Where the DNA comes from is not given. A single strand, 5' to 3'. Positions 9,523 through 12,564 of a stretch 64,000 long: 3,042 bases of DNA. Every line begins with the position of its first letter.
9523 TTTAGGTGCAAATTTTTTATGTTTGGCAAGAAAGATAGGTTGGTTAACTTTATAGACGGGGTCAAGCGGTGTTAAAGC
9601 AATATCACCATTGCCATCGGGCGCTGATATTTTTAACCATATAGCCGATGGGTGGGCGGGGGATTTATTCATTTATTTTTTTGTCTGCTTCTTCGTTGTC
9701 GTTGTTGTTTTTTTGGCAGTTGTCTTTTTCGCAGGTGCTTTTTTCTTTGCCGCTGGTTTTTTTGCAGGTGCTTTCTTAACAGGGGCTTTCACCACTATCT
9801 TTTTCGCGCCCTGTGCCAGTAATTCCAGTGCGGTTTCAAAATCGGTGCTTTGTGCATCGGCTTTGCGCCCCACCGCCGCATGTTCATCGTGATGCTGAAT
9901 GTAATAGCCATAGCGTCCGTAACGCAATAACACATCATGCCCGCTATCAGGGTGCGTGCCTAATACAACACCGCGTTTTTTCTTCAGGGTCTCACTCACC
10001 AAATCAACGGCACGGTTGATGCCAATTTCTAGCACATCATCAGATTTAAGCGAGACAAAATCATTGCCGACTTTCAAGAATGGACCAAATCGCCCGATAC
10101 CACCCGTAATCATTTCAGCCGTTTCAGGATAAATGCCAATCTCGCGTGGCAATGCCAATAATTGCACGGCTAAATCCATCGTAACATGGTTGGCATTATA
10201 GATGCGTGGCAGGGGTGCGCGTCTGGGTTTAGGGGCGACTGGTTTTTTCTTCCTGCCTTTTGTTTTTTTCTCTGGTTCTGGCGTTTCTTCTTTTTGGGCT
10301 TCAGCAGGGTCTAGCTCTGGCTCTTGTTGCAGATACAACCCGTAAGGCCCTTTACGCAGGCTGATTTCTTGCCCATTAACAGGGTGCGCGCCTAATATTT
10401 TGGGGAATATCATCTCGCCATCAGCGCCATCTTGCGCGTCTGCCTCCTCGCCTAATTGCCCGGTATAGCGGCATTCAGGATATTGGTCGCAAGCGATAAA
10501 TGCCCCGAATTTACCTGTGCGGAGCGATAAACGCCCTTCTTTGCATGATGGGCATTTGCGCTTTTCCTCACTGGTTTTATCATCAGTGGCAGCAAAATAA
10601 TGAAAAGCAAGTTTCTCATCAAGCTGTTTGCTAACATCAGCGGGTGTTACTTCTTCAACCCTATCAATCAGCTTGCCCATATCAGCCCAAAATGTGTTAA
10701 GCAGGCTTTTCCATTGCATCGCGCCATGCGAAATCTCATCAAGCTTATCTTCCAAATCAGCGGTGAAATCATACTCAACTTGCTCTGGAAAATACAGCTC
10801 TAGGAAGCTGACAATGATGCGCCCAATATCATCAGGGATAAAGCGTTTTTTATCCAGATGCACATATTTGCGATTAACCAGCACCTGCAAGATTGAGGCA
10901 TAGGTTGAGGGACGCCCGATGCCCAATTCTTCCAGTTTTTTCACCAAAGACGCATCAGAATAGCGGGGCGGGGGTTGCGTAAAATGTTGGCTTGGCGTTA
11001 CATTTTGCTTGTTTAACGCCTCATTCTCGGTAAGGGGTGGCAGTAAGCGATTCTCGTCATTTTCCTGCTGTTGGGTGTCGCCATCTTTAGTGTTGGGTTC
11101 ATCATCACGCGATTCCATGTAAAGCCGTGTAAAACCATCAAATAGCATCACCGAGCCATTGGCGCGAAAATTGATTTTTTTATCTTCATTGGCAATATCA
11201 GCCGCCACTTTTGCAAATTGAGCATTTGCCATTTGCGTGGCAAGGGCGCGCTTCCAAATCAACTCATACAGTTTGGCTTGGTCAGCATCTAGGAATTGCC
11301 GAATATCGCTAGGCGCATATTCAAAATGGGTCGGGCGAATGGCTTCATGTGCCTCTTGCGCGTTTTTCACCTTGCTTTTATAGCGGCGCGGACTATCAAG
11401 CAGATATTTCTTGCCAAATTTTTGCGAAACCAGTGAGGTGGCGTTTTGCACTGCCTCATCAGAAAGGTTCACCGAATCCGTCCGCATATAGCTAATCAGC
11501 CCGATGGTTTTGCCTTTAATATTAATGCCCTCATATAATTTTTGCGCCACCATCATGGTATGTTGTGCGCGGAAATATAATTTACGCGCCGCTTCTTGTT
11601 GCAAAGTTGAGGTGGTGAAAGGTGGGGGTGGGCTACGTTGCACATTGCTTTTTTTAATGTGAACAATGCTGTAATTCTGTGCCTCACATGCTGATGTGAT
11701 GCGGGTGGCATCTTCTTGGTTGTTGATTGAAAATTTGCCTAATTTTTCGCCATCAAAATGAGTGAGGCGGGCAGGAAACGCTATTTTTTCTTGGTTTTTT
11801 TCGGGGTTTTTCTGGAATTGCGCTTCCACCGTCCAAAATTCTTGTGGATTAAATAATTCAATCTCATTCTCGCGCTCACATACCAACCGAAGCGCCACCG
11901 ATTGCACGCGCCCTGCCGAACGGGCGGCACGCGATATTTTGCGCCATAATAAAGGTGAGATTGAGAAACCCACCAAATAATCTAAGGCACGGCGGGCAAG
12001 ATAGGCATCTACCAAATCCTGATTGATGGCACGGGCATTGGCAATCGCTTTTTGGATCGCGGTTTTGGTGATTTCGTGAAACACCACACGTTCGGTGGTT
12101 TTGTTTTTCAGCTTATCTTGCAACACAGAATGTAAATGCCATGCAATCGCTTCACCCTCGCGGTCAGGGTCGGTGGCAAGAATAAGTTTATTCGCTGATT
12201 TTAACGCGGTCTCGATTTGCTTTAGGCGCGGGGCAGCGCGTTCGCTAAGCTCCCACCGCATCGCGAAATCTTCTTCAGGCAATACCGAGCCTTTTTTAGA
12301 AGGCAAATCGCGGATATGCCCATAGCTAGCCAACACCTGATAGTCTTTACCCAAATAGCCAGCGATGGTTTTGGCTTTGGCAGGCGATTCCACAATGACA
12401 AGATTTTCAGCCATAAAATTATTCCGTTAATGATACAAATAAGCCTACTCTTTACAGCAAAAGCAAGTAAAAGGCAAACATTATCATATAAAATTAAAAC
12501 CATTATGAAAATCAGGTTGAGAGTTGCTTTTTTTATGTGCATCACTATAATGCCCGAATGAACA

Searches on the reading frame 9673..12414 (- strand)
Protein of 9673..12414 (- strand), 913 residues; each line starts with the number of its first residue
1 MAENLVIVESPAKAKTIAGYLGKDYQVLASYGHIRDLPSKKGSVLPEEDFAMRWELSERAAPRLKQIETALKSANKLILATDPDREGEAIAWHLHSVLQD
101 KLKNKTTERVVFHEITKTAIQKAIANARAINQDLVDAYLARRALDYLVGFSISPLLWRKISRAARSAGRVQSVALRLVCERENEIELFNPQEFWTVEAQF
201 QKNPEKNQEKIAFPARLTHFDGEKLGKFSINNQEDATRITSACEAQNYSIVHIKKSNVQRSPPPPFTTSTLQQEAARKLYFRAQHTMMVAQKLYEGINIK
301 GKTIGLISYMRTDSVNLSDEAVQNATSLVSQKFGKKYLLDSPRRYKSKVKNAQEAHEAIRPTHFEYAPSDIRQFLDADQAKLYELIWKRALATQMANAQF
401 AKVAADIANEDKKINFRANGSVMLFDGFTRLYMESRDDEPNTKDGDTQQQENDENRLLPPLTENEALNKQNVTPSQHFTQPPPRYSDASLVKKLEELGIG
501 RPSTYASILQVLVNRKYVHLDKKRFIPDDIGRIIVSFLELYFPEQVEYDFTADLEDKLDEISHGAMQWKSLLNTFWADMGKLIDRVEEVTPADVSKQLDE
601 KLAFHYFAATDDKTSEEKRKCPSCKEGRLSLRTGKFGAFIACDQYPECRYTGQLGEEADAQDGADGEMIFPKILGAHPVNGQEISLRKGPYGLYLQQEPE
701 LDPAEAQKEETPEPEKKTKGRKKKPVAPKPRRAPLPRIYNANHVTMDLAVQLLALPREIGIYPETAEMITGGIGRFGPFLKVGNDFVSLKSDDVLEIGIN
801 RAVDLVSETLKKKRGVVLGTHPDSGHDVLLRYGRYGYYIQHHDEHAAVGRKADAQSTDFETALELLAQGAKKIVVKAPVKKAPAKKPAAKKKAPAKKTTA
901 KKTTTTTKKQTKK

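Call 11: search_protein_families(library=pfam, proteins=[window:9673-12414:-], max_evalue=0.001)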
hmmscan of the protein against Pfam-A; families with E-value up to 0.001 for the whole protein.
window:9673-12414:- (913 aa): 4 families
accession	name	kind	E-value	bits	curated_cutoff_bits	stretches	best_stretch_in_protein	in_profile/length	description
PF01131.25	Topoisom_bac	-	6.3e-123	411.2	35.1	1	130-572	2-410/411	DNA topoisomerase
PF13368.11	Toprim_C_rpt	-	1.7e-32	111.6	22.3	3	763-813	2-53/57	Topoisomerase C-terminal repeat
PF01751.28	Toprim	-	1.5e-22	80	23.1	1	5-115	2-96/96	Toprim domain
PF01396.24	Zn_ribbon_Top1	-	1.4e-13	50.8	32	1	619-653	2-35/39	Topoisomerase DNA binding C4 zinc finger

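Call 56: find_homologous_proteins(query=window:9673-12414:-, max_evalue=1e-50)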
Query window:9673-12414:- (913 aa): 8000 proteins with E <= 1e-50 among 8000 candidates; the best 120 are listed.
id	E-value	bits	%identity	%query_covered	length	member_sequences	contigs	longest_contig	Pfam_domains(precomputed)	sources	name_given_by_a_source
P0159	0.0e+0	1842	91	96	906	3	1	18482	PF01396.25,PF13368.12,PF01131.26,PF01751.29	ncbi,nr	ncbi:MAG: type I DNA topoisomerase [Alphaproteobacteria bacterium]|nr:type I DNA topoisomerase [Alph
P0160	0.0e+0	1815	90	96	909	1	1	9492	PF01396.25,PF13368.12,PF01131.26,PF01751.29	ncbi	-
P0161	0.0e+0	1814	90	96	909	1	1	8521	PF01396.25,PF13368.12,PF01131.26,PF01751.29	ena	-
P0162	0.0e+0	1504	92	79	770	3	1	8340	PF01396.25,PF01131.26,PF01751.29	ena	-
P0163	0.0e+0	1376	70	93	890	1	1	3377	PF01396.25,PF13368.12,PF01131.26,PF01751.29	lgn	-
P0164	0.0e+0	1293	65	95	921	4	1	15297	PF01396.25,PF13368.12,PF01131.26,PF01751.29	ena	-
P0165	0.0e+0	1240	62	99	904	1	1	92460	PF01396.25,PF13368.12,PF01131.26,PF01751.29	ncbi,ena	-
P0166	0.0e+0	1030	53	95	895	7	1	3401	PF01396.25,PF13368.12,PF01131.26,PF01751.29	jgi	-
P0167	0.0e+0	1022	53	98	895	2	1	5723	PF01396.25,PF13368.12,PF01131.26,PF01751.29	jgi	jgi:DNA topoisomerase-1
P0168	0.0e+0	1019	54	95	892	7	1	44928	PF01396.25,PF13368.12,PF01131.26,PF01751.29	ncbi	-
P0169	3.1e-298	1010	53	95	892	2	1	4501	PF01396.25,PF13368.12,PF01131.26,PF01751.29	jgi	-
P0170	5.4e-298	1009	53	95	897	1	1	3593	PF01396.25,PF13368.12,PF01131.26,PF01751.29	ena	-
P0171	6.3e-294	996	53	95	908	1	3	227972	PF01396.25,PF13368.12,PF01131.26,PF01751.29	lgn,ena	-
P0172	2.1e-293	994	54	95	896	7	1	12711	PF01396.25,PF13368.12,PF01131.26,PF01751.29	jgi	jgi:DNA topoisomerase-1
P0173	5.4e-291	986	52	95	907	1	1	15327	PF01396.25,PF13368.12,PF01131.26,PF01751.29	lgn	-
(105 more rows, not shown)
